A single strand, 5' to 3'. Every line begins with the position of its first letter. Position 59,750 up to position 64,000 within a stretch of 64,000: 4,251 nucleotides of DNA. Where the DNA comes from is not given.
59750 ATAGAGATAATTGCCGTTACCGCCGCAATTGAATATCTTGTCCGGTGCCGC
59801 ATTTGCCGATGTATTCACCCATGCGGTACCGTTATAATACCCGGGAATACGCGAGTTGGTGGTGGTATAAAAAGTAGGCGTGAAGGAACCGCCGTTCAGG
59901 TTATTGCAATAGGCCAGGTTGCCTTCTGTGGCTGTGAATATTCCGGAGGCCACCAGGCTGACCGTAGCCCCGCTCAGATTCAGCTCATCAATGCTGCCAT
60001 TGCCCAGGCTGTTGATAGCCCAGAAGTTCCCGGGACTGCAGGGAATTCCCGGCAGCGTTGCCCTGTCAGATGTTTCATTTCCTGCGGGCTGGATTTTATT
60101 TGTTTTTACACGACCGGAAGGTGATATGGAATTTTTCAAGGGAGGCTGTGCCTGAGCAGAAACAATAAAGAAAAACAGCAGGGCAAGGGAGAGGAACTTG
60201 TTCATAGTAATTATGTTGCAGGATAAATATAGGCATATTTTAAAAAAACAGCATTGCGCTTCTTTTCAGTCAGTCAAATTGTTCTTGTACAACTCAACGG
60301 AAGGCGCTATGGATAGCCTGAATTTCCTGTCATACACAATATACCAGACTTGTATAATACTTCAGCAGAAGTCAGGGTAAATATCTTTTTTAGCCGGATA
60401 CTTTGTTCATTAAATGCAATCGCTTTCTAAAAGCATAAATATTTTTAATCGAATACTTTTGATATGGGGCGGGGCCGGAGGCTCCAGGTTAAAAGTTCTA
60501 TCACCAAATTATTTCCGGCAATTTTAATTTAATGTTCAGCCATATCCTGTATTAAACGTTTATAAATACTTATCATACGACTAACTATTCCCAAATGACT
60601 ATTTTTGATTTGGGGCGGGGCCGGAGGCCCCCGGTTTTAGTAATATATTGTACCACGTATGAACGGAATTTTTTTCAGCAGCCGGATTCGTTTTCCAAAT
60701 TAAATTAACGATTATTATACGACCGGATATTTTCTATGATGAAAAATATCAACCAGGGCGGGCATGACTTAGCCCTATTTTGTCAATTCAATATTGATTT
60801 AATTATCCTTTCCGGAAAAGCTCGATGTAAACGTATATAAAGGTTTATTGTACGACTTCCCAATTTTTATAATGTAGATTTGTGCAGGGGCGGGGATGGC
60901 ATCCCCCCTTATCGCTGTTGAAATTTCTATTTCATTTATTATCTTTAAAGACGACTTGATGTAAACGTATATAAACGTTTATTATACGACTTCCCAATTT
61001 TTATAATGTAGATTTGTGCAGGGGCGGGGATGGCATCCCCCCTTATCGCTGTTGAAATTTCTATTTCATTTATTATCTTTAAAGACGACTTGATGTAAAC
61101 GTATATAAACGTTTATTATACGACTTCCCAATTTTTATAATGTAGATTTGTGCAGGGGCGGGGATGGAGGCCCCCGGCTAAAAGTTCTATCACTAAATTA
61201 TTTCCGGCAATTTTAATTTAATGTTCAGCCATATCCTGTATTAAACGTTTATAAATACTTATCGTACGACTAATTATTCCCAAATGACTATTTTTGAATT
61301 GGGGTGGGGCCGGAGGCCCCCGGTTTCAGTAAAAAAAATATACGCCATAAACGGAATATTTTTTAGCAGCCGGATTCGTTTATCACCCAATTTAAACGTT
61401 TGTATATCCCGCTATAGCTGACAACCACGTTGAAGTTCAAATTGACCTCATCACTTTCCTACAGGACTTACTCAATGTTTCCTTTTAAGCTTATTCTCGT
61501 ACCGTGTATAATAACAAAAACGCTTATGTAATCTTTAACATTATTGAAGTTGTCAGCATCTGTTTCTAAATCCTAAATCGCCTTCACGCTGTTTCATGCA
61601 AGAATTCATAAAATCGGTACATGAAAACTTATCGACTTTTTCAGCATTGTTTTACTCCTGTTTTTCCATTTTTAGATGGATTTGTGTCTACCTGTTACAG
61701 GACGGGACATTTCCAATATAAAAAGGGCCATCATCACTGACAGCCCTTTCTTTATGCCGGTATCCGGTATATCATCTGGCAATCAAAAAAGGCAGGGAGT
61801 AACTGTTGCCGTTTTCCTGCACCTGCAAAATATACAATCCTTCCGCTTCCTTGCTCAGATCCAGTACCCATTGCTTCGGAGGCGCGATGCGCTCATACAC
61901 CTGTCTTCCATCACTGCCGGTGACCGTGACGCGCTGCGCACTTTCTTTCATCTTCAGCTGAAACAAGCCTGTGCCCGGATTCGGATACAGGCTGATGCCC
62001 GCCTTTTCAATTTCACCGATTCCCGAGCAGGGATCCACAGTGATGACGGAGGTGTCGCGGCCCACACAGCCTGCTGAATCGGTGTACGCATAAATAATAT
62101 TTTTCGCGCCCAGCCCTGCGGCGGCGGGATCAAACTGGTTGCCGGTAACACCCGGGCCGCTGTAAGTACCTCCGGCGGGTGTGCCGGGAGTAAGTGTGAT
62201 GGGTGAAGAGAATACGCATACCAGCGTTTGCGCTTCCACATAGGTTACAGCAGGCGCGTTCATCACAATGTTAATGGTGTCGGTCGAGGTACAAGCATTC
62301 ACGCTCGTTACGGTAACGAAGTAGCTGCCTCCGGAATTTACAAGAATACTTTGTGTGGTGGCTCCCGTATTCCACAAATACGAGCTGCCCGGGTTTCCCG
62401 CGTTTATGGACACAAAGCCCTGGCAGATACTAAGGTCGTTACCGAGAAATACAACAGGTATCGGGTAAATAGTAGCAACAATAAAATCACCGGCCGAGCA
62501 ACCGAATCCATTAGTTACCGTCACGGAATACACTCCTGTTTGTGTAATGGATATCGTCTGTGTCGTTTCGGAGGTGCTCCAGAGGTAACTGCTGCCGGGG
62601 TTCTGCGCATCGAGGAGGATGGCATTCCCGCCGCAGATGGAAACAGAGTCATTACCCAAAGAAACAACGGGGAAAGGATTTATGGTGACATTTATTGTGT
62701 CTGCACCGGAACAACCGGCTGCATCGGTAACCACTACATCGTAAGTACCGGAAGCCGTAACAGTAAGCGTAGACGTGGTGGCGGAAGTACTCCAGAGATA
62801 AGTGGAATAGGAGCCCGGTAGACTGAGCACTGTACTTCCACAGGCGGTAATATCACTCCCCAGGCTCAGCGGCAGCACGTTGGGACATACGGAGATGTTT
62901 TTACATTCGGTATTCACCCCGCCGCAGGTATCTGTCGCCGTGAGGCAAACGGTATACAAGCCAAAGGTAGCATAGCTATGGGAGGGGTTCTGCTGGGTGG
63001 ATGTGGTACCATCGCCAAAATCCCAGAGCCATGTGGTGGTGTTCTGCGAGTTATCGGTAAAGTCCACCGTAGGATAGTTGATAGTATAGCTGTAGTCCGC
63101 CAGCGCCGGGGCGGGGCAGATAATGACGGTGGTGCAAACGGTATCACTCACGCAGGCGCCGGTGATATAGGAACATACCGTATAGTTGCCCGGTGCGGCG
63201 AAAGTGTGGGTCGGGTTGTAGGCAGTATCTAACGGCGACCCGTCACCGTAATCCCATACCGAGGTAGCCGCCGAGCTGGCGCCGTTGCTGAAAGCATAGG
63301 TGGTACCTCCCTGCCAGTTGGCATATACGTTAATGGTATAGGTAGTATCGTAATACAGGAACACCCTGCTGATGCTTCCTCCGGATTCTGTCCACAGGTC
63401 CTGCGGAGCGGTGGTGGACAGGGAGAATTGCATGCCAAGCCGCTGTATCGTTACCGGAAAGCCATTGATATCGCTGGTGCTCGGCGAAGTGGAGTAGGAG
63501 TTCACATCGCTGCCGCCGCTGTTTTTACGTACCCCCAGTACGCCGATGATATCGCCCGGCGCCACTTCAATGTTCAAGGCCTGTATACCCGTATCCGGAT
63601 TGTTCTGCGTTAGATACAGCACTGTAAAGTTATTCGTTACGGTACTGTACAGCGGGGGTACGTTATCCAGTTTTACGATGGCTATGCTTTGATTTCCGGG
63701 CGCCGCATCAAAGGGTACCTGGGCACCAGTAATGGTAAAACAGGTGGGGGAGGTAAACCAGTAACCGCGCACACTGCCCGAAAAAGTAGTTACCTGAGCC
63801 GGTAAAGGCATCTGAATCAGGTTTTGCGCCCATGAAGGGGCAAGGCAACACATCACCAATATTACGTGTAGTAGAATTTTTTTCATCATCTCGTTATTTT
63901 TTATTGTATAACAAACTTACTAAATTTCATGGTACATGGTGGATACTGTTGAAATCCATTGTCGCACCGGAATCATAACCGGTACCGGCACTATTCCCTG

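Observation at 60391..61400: Seven-unit tandem array of promoter-like box plus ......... hairpin in a 1.4-kb gene-free gap: candidate small-RNA or regulated-promoter array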

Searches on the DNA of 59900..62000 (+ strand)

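Call 4: search_rna_families(source=window, start=59900, end=62000, threshold=evalue, max_evalue=10, show_alignments=3)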
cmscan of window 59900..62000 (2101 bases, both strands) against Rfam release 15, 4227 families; matches with E-value up to 10: 2.
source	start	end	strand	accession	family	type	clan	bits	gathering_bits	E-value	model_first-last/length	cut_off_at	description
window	60876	60977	+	RF00015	U4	Gene; snRNA; splicing;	CL00007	14.7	46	2.3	1-138/138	no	U4 spliceosomal RNA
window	61010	61111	+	RF00015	U4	Gene; snRNA; splicing;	CL00007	14.7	46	2.3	1-138/138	no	U4 spliceosomal RNA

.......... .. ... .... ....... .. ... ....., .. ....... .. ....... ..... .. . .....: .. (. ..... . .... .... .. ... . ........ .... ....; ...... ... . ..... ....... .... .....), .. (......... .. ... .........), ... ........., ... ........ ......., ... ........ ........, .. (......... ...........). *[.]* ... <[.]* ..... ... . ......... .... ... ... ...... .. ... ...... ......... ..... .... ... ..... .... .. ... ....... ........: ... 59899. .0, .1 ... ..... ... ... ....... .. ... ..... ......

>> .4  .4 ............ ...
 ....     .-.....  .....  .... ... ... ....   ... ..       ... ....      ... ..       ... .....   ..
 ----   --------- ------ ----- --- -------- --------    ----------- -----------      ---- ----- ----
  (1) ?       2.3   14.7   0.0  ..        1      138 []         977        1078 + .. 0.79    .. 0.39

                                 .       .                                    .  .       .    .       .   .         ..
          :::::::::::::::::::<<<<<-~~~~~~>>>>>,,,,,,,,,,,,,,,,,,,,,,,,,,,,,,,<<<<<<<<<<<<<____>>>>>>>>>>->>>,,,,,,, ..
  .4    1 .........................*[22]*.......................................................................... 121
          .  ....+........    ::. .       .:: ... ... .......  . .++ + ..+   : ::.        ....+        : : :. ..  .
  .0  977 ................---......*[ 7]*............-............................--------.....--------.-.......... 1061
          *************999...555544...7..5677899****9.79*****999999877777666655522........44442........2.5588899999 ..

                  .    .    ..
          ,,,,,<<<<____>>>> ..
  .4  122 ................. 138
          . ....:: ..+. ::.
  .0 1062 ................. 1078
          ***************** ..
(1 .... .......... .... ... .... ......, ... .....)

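Call 47: build_rna_model(alignment_id=A1, structure=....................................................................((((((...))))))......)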
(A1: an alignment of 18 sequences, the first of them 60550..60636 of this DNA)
Model R1 built from alignment A1 (18 sequences, 89 columns); structure: as given.
model positions 87; base pairs 6; branch points 0; effective number of sequences 4.4; information 0.654 bits per position. Calibrated on 0.2 Mb of random sequence (short: E-values are rough).
structure used (alignment columns):
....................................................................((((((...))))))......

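Call 48: search_with_rna_model(model_id=R1, sources=[window, L001, L003, L018, L020, L021, L022, L023, L024, L007], max_evalue=10)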
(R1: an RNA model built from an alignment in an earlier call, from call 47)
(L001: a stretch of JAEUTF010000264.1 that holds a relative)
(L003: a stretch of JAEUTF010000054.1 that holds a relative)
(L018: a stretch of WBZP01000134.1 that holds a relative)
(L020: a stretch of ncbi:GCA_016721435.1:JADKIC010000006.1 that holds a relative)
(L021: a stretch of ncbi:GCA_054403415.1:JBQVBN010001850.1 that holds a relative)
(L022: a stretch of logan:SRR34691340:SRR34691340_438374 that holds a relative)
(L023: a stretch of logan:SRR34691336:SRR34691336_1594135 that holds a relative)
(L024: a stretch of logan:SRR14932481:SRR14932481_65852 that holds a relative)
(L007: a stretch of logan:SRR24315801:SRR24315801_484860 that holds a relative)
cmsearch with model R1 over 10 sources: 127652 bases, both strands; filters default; matches with E-value up to 10: 25.
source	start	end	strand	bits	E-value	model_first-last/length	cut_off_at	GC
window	60959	61045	+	93.9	2.2e-17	1-87/87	no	0.39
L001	1065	1151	-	92.7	3.9e-17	1-87/87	no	0.43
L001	537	623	-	91.1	8.7e-17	1-87/87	no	0.41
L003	7720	7806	-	90.9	9.5e-17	1-87/87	no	0.41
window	60550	60636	+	90.5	1.1e-16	1-87/87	no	0.41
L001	928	1014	-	90.3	1.3e-16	1-87/87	no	0.48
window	61093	61179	+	90.2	1.3e-16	1-87/87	no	0.43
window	60825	60911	+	89.9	1.6e-16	1-87/87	no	0.4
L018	2888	2974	+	89.4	1.9e-16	1-87/87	no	0.45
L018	3148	3234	+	89.4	1.9e-16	1-87/87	no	0.45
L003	7623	7709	-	89.2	2.2e-16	1-87/87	no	0.38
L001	284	370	-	88.1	3.7e-16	1-87/87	no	0.43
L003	7851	7937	-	86.9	6.5e-16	1-87/87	no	0.43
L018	2581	2667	+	86.4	8.4e-16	1-87/87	no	0.45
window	61239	61325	+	86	1e-15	1-87/87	no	0.4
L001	791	877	-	85.9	1.1e-15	1-87/87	no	0.4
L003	7946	8000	-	44.5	5.9e-07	33-87/87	5'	0.55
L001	142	231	-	28.9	0.0011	1-87/87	no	0.39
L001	664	750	-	17.9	0.24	1-87/87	no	0.43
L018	2887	2913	-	14.2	1.5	1-87/87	no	0.15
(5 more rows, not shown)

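Call 49: search_dna_similar(query=window:60540-61060:+, collection=plasmids, mode=distant, max_evalue=0.01)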
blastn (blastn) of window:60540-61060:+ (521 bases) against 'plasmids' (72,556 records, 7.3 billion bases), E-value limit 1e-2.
No match.

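Call 50: search_dna_similar(query=window:60540-61060:+, collection=phages, mode=distant, max_evalue=0.01)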
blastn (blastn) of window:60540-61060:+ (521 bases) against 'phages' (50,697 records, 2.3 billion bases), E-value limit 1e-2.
No match.

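Call 56: search_with_rna_model(model_id=R1, sources=[L025, L026, L027, L028, L029, L030, L031, L032, L033, L034, L035, L036, L037, L038, L039, L040, L041, L042, L043, L044], max_evalue=1)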
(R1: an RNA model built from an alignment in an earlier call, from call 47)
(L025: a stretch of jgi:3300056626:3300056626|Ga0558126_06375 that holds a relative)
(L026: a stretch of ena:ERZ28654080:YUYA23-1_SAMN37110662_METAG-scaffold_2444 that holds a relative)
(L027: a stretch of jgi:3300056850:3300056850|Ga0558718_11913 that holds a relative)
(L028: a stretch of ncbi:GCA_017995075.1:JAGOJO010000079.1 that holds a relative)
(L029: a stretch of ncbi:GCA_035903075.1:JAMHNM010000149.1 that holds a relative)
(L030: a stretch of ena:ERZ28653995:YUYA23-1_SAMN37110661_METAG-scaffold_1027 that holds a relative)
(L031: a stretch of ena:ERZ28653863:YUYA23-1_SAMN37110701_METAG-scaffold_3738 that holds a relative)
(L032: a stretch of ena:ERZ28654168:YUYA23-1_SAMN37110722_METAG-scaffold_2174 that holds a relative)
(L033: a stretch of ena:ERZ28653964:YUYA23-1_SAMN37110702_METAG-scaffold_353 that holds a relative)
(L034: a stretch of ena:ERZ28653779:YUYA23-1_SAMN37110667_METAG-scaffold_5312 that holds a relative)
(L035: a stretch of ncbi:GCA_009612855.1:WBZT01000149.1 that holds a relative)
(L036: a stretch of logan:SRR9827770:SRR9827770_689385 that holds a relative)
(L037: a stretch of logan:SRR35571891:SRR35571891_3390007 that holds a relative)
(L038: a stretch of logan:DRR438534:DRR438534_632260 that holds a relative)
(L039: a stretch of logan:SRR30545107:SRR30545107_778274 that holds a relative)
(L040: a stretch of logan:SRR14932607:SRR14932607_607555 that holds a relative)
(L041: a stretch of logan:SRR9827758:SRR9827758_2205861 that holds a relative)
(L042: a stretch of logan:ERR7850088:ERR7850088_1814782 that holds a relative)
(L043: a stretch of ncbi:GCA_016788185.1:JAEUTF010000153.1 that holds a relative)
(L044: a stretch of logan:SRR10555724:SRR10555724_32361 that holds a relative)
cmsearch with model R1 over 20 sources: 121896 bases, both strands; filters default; matches with E-value up to 1: 9.
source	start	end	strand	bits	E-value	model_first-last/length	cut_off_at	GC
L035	2157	2243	-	89.4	1.9e-16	1-87/87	no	0.45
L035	2417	2503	-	89.4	1.9e-16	1-87/87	no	0.45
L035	2724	2810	-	86.4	8e-16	1-87/87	no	0.45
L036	1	44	-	35.1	5.2e-05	1-44/87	3'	0.32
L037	1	44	-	35.1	5.2e-05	1-44/87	3'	0.32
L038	1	44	-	35.1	5.2e-05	1-44/87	3'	0.32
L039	1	44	-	35.1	5.2e-05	1-44/87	3'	0.32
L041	1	44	-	35.1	5.2e-05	1-44/87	3'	0.32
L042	1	41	-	33.2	0.00014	1-41/87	3'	0.29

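Call 79: search_with_rna_model(model_id=R1, sources=[L045, L046, L047, L048, L049, L050, L051, L052, L053, L054, L055], max_evalue=1)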
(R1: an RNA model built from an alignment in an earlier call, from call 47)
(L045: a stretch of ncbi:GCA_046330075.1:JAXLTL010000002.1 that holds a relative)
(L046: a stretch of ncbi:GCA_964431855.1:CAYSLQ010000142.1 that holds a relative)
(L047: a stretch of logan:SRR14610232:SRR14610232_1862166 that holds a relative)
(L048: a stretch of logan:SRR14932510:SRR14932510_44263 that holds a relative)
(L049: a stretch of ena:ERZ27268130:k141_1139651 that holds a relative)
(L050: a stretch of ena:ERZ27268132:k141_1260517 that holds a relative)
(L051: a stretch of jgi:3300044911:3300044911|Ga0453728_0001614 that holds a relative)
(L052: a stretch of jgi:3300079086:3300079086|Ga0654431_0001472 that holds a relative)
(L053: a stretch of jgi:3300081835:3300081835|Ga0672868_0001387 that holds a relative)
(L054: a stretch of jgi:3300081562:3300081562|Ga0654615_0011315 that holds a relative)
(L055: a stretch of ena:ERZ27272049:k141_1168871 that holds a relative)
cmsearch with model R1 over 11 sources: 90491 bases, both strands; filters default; matches with E-value up to 1: 9.
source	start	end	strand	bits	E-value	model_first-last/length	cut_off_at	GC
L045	9464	9550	-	89.8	1.2e-16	1-87/87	no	0.44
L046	299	385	-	89.8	1.2e-16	1-87/87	no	0.44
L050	15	101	-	83.3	2.7e-15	1-87/87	no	0.43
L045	9724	9810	-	82.2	4.6e-15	1-87/87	no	0.45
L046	559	645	-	82.2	4.6e-15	1-87/87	no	0.45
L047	200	286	-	82.2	4.6e-15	1-87/87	no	0.45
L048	1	59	-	45.8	2.2e-07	1-59/87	3'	0.24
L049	411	510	-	22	0.022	1-87/87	no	0.49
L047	1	26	-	20.7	0.042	1-26/87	3'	0.19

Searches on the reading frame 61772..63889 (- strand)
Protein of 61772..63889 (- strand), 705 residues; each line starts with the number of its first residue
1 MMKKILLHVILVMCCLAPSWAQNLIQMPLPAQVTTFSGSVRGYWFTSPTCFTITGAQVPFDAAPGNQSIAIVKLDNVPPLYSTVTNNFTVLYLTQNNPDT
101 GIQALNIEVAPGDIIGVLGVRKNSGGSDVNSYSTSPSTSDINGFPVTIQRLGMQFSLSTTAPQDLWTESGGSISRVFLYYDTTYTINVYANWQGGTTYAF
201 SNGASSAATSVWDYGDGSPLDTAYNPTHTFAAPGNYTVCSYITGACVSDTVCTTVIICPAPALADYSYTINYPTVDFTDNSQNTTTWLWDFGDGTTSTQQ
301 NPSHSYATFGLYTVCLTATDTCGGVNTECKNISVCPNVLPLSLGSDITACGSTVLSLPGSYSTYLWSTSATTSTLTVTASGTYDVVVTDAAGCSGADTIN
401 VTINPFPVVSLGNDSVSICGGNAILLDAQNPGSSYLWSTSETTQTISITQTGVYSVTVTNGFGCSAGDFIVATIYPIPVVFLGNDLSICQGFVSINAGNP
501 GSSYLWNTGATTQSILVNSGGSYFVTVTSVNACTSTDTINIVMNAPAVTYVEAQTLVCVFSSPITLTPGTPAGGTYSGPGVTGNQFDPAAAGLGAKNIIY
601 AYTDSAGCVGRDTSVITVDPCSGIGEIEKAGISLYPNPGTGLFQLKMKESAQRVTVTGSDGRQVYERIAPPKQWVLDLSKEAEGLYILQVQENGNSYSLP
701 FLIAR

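Call 11: search_protein_families(library=pfam, proteins=[window:61772-63889:-])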
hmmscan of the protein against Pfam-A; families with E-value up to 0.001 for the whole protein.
window:61772-63889:- (705 aa): 3 families
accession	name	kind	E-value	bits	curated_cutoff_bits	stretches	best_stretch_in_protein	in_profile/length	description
PF18911.6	PKD_4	-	4.3e-22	78.4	27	2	276-328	25-79/85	PKD domain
PF00801.26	PKD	-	8.7e-16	58.1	23.5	2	274-330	16-77/80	PKD domain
PF18962.6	Por_Secre_tail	-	1e-08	35.8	27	1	634-697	1-69/75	Secretion system C-terminal sorting domain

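Call 65: find_encoding_contigs(protein=window:61772-63889:-, flank=5000, max_places=6)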
Protein window:61772-63889:- (705 aa): no gene with exactly this product is on record in the collection.
